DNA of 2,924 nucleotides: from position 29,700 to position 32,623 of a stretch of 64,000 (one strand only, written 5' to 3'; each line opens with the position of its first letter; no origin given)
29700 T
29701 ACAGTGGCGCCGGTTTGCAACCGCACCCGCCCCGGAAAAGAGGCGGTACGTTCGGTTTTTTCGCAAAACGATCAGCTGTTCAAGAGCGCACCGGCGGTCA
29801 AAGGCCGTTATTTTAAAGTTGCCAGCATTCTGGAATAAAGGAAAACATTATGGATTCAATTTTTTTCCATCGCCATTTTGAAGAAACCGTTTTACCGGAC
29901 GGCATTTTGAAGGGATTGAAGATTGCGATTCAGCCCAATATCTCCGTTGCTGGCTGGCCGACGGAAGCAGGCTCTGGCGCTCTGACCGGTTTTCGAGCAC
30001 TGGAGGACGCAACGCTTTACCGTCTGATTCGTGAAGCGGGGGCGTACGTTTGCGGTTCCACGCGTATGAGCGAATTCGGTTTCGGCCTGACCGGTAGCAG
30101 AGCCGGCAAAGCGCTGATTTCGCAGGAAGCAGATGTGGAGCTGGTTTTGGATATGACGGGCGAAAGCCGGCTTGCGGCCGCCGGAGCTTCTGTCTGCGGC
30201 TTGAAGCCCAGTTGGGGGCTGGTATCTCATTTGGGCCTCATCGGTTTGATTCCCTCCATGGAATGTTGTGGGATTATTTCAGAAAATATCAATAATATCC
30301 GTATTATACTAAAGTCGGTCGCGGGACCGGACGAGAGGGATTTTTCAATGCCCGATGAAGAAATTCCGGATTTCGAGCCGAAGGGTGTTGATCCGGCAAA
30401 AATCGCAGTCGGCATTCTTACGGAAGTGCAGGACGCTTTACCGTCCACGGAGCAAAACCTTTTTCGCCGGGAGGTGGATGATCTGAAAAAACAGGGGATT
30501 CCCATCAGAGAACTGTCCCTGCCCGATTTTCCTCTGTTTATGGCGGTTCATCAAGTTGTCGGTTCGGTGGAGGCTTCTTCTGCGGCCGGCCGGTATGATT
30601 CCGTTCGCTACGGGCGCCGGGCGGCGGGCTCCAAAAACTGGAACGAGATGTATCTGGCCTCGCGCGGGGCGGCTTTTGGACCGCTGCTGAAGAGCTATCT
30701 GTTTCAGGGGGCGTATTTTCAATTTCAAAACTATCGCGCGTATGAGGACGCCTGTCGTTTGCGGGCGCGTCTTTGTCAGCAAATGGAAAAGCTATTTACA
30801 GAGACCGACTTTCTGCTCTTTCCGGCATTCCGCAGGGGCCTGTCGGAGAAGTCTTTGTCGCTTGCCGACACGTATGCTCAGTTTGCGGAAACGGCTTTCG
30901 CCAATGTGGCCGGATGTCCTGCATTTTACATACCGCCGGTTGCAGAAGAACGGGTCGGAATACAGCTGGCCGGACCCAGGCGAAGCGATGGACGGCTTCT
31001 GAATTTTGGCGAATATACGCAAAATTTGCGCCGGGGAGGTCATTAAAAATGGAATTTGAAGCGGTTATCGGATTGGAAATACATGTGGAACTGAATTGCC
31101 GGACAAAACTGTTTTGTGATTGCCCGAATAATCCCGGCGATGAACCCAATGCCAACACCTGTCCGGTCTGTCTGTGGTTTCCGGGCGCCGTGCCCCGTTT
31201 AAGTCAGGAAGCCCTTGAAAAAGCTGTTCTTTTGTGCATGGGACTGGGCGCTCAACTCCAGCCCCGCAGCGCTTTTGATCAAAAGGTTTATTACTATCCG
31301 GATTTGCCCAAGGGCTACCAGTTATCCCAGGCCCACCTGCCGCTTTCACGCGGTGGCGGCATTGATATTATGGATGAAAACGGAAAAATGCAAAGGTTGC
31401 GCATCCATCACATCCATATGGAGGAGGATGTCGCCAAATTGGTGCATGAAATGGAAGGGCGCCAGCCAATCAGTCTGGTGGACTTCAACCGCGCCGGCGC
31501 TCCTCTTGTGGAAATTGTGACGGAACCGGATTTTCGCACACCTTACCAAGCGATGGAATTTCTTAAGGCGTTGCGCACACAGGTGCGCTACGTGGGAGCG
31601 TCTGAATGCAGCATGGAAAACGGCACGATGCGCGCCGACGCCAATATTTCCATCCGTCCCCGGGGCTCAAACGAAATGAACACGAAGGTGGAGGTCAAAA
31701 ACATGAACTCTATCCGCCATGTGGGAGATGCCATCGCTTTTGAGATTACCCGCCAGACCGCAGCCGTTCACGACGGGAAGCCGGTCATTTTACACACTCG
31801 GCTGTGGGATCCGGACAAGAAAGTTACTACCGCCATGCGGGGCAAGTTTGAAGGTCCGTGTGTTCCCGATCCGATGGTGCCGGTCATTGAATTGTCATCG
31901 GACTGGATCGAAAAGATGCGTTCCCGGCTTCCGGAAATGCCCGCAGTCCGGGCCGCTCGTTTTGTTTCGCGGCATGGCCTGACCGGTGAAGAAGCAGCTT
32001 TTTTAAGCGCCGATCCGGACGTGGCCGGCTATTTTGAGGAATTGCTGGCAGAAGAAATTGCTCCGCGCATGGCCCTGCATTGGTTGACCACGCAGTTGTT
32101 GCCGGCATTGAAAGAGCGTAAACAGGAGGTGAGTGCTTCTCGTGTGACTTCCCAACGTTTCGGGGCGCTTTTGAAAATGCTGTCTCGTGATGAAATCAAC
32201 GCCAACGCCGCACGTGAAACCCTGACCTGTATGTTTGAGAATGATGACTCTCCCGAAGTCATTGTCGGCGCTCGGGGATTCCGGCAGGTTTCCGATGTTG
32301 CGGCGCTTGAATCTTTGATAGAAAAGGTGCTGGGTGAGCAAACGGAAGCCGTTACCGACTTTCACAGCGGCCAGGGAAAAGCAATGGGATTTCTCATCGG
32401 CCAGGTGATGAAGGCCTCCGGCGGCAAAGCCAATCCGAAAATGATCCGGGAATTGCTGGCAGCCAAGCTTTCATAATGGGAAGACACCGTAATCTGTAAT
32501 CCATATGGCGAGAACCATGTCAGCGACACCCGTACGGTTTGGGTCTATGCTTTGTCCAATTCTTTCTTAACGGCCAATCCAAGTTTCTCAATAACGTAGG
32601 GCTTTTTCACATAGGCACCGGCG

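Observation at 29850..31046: GatA is shortened and appears to lack the catalytic lysine (possible pseudo-glutaminase subunit)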

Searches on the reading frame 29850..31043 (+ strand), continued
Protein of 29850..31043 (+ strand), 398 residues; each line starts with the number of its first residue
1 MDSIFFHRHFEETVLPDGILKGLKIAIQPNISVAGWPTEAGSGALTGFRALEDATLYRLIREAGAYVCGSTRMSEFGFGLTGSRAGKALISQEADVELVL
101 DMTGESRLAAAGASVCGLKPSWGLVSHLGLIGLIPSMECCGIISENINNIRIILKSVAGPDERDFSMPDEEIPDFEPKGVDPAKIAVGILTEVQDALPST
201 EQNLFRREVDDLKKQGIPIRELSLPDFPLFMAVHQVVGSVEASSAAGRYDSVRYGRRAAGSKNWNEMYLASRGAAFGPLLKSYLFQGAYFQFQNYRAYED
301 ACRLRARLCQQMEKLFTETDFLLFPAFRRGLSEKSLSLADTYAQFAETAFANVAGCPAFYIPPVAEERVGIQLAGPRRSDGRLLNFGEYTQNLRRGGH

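Call 91: list_cluster_members(proteins=[P0121, P0122, P0125, P0126, P0127, P0128, P0129, P0130, P0134, P0137])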
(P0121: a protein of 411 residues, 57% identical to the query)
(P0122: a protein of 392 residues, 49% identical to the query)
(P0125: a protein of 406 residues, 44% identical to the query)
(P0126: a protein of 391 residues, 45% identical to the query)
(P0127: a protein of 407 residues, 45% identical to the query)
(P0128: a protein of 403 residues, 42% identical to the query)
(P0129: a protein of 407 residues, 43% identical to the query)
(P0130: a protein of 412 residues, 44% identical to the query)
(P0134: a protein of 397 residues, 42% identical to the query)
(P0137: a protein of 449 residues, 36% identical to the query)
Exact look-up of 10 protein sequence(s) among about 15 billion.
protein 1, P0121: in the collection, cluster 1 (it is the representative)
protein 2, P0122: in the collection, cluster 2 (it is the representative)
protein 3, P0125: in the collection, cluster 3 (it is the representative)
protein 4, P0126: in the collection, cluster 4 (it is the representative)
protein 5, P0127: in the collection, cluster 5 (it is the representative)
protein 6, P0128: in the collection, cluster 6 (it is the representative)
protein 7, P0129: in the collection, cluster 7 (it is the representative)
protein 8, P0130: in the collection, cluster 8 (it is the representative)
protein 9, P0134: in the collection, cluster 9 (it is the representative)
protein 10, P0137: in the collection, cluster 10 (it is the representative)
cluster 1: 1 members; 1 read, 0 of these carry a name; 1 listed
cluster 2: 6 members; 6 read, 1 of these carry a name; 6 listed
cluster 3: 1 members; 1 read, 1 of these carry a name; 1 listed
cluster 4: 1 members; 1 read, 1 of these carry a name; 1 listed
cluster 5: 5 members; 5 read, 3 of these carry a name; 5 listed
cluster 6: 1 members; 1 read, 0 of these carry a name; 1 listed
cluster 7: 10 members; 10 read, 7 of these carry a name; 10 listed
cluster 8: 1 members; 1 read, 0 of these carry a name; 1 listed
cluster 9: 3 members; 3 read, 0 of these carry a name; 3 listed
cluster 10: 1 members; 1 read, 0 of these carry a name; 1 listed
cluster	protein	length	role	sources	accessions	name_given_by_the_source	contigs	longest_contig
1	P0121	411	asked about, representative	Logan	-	-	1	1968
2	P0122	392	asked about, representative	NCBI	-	-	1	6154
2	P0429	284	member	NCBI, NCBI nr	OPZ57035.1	MAG: Glutamyl-tRNA(Gln) amidotransferase subunit A [Synergistetes bacterium ADurb.Bin520]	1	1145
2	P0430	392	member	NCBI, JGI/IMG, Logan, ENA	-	-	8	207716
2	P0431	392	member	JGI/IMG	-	-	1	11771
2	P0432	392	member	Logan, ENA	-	-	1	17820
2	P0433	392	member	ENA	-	-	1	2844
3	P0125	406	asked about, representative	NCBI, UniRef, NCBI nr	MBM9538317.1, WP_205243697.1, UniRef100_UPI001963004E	amidase [Desulfobulbus alkaliphilus] | amidase n=1 Tax=Desulfobulbus alkaliphilus TaxID=869814 RepID=UPI001963004E | amidase family protein [Desulfobulbus alkaliphilus]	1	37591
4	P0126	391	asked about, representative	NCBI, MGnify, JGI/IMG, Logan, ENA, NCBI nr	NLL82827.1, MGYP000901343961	MAG: hypothetical protein GX230_01125 [Lentisphaerae bacterium] | CR=1 FL=1 | aspartyl-tRNA(Asn)/glutamyl-tRNA(Gln) amidotransferase subunit A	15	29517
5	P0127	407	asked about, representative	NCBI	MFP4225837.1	MAG: amidase family protein [Desulfobacterales bacterium]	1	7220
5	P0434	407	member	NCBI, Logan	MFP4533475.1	MAG: amidase family protein [Desulfobacterales bacterium]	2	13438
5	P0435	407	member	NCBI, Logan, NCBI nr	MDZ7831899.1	MAG: amidase family protein [Desulfobacterales bacterium] | amidase family protein [Desulfobacterales bacterium]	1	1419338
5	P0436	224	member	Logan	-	-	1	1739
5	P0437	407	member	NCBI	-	-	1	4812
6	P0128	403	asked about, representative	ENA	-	-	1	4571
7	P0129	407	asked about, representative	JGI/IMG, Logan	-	aspartyl-tRNA(Asn)/glutamyl-tRNA(Gln) amidotransferase subunit A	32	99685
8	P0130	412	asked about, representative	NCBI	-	-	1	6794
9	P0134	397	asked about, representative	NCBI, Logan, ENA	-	-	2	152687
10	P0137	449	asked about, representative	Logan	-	-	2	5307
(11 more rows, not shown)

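Call 94: search_protein_families(library=ncbifam, proteins=[L019:3869-5983:+, L006:3848-5983:+, L007:3848-5983:+, L001:5865-7982:+, L092:7918-10005:+, L089:5857-7953:+, L093:4882-6984:+], max_evalue=1e-100)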
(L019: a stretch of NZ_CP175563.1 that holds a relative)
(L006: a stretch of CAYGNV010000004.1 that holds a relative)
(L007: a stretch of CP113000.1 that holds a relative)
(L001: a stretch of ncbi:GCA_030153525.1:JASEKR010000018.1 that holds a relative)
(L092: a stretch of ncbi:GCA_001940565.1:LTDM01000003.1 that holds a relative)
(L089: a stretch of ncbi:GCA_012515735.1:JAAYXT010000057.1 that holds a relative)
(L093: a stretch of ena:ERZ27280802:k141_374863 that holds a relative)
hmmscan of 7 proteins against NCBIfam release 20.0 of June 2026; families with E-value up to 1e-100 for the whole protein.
L019:3869-5983:+ (705 aa): 3 families
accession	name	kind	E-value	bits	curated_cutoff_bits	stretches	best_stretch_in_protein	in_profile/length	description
NF009460.0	PRK12820.1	equivalog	0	1315.9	1379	1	1-705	18-723/723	bifunctional aspartyl-tRNA synthetase/aspartyl/glutamyl-tRNA amidotransferase subunit C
NF001750.0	PRK00476.1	equivalog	2e-224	746.3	443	1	5-598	5-584/590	aspartate--tRNA ligase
TIGR00459.1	aspS_bact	equivalog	2.4e-207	689.9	373.85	1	4-597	2-580/586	aspartate--tRNA ligase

L006:3848-5983:+ (712 aa): 3 families
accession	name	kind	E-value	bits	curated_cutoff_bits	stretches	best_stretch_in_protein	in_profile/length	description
NF009460.0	PRK12820.1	equivalog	0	1351.9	1379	1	4-712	15-723/723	bifunctional aspartyl-tRNA synthetase/aspartyl/glutamyl-tRNA amidotransferase subunit C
NF001750.0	PRK00476.1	equivalog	7.1e-227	754.4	443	1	12-604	6-584/590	aspartate--tRNA ligase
TIGR00459.1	aspS_bact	equivalog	1.7e-206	687.1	373.85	1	9-603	1-580/586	aspartate--tRNA ligase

L007:3848-5983:+ (712 aa): 3 families
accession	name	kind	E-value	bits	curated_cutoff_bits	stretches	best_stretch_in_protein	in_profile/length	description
NF009460.0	PRK12820.1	equivalog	0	1321.4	1379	1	3-712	14-723/723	bifunctional aspartyl-tRNA synthetase/aspartyl/glutamyl-tRNA amidotransferase subunit C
NF001750.0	PRK00476.1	equivalog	7.5e-227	754.3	443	1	12-604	6-584/590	aspartate--tRNA ligase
TIGR00459.1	aspS_bact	equivalog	1.4e-207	690.7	373.85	1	9-604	1-581/586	aspartate--tRNA ligase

L001:5865-7982:+ (706 aa): 3 families
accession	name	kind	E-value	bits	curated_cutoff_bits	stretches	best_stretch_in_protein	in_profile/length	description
NF009460.0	PRK12820.1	equivalog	0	1363.1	1379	1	1-706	18-723/723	bifunctional aspartyl-tRNA synthetase/aspartyl/glutamyl-tRNA amidotransferase subunit C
NF001750.0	PRK00476.1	equivalog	2.7e-226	752.4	443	1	6-598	6-584/590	aspartate--tRNA ligase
TIGR00459.1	aspS_bact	equivalog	1.3e-205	684.1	373.85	1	4-596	2-579/586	aspartate--tRNA ligase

L092:7918-10005:+ (696 aa): 3 families
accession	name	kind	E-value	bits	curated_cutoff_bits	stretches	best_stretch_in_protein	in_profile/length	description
NF001750.0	PRK00476.1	equivalog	6.9e-252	837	443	1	1-582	3-583/590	aspartate--tRNA ligase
TIGR00459.1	aspS_bact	equivalog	4.9e-231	768.1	373.85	1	1-581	1-579/586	aspartate--tRNA ligase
NF009460.0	PRK12820.1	equivalog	9.1e-188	625.7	1379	1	6-678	25-712/723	bifunctional aspartyl-tRNA synthetase/aspartyl/glutamyl-tRNA amidotransferase subunit C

L089:5857-7953:+ (699 aa): 3 families
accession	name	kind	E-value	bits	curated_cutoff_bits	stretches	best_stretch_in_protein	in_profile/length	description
NF009460.0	PRK12820.1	equivalog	0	1127.2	1379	1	1-699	18-723/723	bifunctional aspartyl-tRNA synthetase/aspartyl/glutamyl-tRNA amidotransferase subunit C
NF001750.0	PRK00476.1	equivalog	5.4e-220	731.7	443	1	5-592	5-584/590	aspartate--tRNA ligase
TIGR00459.1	aspS_bact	equivalog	1.4e-199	664.3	373.85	1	6-590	4-579/586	aspartate--tRNA ligase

L093:4882-6984:+ (701 aa): 3 families
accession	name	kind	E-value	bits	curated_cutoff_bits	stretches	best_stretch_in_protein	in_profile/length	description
NF001750.0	PRK00476.1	equivalog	2.8e-257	854.8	443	1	5-590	4-588/590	aspartate--tRNA ligase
TIGR00459.1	aspS_bact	equivalog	2.7e-236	785.5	373.85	1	4-588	1-583/586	aspartate--tRNA ligase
NF009460.0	PRK12820.1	equivalog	4.8e-203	676.2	1379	1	3-669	19-690/723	bifunctional aspartyl-tRNA synthetase/aspartyl/glutamyl-tRNA amidotransferase subunit C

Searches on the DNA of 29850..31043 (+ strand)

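Call 81: search_rna_families(sources=[L092, L093, L094, L091, L095, L088], threshold=gathering, show_alignments=3)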
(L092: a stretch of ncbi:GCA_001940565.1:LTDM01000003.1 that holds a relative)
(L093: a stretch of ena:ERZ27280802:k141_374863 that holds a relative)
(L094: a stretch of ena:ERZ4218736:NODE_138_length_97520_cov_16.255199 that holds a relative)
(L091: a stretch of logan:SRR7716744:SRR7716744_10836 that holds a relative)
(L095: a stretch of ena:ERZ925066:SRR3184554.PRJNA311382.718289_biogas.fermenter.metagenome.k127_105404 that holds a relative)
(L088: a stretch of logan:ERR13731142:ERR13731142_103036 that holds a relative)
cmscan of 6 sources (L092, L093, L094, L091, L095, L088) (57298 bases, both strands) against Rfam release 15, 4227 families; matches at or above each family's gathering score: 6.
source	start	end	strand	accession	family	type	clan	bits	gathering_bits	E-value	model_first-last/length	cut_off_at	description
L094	2375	2623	+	RF00230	T-box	Cis-reg; leader;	-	112.2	93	4.8e-24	1-219/219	no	T-box leader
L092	7618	7868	+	RF00230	T-box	Cis-reg; leader;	-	99.6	93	8.8e-21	1-219/219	no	T-box leader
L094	94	165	+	RF00005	tRNA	Gene; tRNA;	CL00001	72.9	29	4.4e-14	1-71/71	no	tRNA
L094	245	318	+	RF00005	tRNA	Gene; tRNA;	CL00001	61.6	29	5.6e-11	1-71/71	no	tRNA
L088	2643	2713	+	RF00005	tRNA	Gene; tRNA;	CL00001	49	29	1.7e-07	1-71/71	no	tRNA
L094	1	76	+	RF00005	tRNA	Gene; tRNA;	CL00001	43.5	29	5.5e-06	7-71/71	5'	tRNA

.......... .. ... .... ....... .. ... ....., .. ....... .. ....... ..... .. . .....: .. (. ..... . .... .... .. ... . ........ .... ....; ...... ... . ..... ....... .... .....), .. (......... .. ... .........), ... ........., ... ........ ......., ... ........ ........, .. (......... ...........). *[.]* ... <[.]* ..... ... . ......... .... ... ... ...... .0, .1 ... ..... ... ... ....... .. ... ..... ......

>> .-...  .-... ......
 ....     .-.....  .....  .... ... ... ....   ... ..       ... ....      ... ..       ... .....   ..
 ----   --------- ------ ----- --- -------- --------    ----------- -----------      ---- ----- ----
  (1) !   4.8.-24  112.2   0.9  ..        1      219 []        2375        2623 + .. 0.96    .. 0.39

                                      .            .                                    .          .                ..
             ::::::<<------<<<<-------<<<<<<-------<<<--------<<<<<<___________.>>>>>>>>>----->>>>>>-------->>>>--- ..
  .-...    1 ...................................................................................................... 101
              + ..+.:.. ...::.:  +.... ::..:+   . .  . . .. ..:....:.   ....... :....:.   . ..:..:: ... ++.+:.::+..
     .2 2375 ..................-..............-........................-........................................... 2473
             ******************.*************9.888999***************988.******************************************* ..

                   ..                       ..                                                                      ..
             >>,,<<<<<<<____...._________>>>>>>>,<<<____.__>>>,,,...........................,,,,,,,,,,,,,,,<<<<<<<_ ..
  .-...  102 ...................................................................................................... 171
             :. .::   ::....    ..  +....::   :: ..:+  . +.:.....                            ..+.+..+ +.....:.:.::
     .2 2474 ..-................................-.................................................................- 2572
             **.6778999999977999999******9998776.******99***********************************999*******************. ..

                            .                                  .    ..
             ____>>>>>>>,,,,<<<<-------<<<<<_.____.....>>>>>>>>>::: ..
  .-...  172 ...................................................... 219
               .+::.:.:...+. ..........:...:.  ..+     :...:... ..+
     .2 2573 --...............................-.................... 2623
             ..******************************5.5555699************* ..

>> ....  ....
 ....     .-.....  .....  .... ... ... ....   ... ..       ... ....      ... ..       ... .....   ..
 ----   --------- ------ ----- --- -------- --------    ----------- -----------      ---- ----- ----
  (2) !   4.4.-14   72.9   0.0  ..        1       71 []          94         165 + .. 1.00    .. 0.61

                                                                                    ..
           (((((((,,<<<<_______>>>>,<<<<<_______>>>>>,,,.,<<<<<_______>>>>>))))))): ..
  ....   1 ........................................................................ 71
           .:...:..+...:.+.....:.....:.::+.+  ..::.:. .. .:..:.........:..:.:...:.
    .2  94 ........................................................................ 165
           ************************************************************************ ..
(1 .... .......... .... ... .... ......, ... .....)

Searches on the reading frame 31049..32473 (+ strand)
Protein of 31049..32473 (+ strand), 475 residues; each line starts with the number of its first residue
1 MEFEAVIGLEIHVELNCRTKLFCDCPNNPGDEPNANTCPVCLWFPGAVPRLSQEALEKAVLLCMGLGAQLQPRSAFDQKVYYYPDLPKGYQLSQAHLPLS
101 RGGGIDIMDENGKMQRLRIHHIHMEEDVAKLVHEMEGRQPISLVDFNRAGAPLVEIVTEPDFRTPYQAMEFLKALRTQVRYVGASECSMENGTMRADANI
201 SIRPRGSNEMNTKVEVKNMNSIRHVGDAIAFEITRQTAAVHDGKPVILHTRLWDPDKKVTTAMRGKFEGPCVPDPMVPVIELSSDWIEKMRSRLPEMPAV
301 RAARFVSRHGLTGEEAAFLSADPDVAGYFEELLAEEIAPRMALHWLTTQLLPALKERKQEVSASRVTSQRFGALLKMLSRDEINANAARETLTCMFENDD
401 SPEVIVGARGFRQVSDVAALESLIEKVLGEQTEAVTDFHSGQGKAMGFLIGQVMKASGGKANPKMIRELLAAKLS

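Call 5: search_protein_families(library=pfam, proteins=[window:31049-32473:+], max_evalue=0.01)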
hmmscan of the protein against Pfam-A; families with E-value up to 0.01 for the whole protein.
window:31049-32473:+ (475 aa): 2 families
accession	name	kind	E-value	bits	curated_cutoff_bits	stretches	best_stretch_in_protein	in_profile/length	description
PF02934.20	GatB_N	-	4.6e-98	328.2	23.4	1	6-288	2-277/277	GatB/GatE catalytic domain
PF02637.23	GatB_Yqey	-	1.7e-39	135.5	27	1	328-474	2-148/148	GatB domain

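Call 6: search_protein_families(library=ncbifam, proteins=[window:31049-32473:+], max_evalue=0.01)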
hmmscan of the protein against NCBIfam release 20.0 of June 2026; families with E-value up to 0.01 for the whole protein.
window:31049-32473:+ (475 aa): 9 families
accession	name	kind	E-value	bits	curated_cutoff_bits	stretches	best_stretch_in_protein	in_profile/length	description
NF004012.0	PRK05477.1-2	equivalog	1.3e-166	555.1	338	1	1-474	2-478/481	Asp-tRNA(Asn)/Glu-tRNA(Gln) amidotransferase subunit GatB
NF004014.0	PRK05477.1-4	equivalog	1.7e-152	508.5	414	1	1-474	1-474/475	Asp-tRNA(Asn)/Glu-tRNA(Gln) amidotransferase subunit GatB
TIGR00133.1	gatB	equivalog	1e-145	486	314.8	1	1-474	2-480/481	Asp-tRNA(Asn)/Glu-tRNA(Gln) amidotransferase subunit GatB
NF004015.0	PRK05477.1-5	equivalog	3.1e-136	454.8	628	1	2-474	14-486/488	Asp-tRNA(Asn)/Glu-tRNA(Gln) amidotransferase subunit GatB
NF004011.1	PRK05477.1-1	equivalog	3.4e-129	431.7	680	1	1-474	1-473/475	Asp-tRNA(Asn)/Glu-tRNA(Gln) amidotransferase subunit GatB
NF004013.0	PRK05477.1-3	equivalog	5.1e-117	391.4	653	1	2-474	16-499/501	Asp-tRNA(Asn)/Glu-tRNA(Gln) amidotransferase subunit GatB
NF003107.0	PRK04028.1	equivalog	8.6e-45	153.2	456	3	277-474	434-624/630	Glu-tRNA(Gln) amidotransferase subunit GatE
TIGR00134.1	gatE_arch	equivalog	7.4e-35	120.3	319.55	3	275-474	426-618/622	Glu-tRNA(Gln) amidotransferase subunit GatE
NF011291.0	PRK14703.1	equivalog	2.7e-33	115.2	681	1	293-474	591-767/769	glutamine--tRNA ligase/YqeY domain fusion protein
